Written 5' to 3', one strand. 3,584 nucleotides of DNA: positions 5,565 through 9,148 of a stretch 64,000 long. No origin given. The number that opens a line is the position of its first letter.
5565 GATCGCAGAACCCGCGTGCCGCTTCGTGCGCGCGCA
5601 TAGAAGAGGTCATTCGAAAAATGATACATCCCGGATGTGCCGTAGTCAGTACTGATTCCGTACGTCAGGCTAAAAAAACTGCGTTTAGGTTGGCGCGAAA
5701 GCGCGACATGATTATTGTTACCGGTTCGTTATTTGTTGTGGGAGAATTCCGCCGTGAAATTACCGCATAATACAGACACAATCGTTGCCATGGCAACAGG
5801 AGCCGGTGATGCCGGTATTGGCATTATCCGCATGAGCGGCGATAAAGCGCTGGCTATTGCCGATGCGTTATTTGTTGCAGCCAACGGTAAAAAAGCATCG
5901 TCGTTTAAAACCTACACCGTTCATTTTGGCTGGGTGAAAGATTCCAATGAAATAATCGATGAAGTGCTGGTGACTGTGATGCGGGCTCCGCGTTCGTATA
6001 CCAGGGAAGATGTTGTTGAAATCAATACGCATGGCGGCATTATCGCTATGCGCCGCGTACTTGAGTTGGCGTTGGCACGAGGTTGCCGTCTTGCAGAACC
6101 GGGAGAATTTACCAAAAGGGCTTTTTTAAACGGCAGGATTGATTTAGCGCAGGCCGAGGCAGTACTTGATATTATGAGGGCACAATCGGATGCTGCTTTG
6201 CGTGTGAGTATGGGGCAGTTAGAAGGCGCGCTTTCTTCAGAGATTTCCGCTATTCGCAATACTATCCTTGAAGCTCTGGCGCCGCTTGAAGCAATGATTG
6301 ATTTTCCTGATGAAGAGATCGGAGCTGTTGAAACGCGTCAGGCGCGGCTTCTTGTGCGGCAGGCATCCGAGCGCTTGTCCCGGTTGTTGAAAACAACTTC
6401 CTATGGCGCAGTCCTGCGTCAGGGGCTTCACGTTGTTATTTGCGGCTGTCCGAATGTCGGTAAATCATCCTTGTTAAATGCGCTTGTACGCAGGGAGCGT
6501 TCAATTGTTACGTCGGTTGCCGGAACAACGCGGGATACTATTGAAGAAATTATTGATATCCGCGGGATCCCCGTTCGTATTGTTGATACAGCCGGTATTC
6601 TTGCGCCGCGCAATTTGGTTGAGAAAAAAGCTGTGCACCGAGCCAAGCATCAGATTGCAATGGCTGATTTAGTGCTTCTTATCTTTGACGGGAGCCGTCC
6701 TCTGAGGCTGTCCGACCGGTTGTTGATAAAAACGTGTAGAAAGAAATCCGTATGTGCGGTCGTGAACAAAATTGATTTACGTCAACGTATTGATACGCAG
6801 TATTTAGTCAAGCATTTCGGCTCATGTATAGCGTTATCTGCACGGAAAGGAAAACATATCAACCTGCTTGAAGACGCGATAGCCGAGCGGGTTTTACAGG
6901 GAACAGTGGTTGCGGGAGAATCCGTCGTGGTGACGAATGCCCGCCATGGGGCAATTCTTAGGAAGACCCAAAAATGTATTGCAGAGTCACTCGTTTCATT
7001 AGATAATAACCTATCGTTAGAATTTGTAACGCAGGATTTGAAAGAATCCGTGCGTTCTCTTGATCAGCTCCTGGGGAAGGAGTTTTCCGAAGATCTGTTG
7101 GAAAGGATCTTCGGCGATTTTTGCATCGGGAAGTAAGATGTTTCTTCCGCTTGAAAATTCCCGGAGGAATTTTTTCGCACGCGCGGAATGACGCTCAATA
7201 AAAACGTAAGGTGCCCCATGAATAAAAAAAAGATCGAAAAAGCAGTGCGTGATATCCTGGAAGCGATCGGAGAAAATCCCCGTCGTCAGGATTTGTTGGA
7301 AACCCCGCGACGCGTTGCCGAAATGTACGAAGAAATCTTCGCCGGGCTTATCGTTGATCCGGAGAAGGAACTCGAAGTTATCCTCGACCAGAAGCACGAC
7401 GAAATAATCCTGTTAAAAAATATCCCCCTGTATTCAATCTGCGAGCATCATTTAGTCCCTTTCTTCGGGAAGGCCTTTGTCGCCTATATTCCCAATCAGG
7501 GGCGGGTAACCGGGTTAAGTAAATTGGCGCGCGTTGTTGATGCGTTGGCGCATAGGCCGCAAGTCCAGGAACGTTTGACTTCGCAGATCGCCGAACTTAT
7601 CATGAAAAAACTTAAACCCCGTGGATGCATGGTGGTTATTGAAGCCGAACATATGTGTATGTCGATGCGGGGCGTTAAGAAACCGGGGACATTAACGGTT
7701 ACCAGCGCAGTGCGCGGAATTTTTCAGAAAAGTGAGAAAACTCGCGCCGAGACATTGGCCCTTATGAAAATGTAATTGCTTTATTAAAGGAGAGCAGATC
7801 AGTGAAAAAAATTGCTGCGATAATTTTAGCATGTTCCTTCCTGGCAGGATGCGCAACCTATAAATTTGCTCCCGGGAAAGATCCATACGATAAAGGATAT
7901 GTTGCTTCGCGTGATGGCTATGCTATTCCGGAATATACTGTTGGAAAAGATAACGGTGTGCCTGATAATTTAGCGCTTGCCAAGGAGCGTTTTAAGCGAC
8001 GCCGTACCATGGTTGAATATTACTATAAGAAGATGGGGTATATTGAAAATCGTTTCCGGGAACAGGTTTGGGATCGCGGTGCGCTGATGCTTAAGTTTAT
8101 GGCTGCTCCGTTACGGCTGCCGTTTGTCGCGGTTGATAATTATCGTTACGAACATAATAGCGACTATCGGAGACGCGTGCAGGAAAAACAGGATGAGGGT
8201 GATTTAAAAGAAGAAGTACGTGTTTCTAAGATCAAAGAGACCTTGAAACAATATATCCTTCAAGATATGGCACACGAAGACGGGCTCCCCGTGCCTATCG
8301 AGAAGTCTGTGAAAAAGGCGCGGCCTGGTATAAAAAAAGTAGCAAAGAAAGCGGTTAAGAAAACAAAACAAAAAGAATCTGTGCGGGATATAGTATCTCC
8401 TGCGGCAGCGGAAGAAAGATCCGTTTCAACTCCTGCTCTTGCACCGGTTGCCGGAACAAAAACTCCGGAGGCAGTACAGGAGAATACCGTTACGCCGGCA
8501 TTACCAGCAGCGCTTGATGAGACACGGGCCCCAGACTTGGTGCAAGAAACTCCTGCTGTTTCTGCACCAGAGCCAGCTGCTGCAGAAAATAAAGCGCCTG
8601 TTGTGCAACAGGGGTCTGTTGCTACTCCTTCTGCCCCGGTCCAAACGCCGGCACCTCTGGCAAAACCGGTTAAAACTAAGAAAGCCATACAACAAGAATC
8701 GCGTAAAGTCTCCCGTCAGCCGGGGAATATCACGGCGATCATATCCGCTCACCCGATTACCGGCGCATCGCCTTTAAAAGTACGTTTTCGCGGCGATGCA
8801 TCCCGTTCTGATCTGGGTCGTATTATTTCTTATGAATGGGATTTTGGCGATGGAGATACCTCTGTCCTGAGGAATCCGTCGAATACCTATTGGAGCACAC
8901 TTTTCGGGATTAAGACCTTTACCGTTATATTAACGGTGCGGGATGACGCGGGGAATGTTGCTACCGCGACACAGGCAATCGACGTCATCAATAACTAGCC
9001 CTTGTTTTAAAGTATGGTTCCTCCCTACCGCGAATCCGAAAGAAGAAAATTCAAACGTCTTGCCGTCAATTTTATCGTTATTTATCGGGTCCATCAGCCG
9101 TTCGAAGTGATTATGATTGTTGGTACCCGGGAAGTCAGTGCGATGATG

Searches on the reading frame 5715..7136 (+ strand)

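Call 24: search_protein_families(library=pfam, proteins=[window:5715-7136:+])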
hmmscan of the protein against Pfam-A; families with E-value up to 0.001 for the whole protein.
window:5715-7136:+ (473 aa): 6 families
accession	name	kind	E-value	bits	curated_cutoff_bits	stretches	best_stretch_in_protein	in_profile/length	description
PF12631.12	MnmE_helical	-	3.1e-50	171.7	40.1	1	144-470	1-211/211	MnmE helical domain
PF10396.14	TrmE_N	-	3.5e-42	143.8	29.8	1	22-141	1-117/117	GTP-binding protein TrmE N-terminus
PF01926.29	MMR_HSR1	-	5.1e-24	85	21.9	1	239-352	1-113/113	50S ribosome-binding GTPase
PF02421.24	FeoB_N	-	3.5e-11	43.3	27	1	239-389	2-156/156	Ferrous iron transport protein B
PF03193.22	RsgA_GTPase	-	1.6e-05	25.3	30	0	238-269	107-138/174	RsgA GTPase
PF00350.29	Dynamin_N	-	0.00015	22.2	27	0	240-275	1-35/168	Dynamin family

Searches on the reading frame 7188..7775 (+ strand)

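Call 24: search_protein_families(library=pfam, proteins=[window:7188-7775:+])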
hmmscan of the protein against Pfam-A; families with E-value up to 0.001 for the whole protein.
window:7188-7775:+ (195 aa): 1 family
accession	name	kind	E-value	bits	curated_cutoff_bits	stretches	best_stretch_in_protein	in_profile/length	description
PF01227.27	GTP_cyclohydroI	-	1.3e-74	249.9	27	1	16-193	1-178/179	GTP cyclohydrolase I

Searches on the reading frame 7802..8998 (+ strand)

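Call 24: search_protein_families(library=pfam, proteins=[window:7802-8998:+])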
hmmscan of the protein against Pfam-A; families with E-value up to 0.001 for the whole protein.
window:7802-8998:+ (398 aa): 3 families
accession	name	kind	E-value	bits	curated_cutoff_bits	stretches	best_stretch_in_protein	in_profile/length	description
PF18911.6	PKD_4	-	6.9e-13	48.9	27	1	320-394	13-84/85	PKD domain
PF00801.26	PKD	-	1.1e-08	35.4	23.5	1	314-391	4-77/80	PKD domain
PF22352.2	K319L-like_PKD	-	0.00063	20.1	27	0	327-394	14-83/84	K319L-like, PKD domain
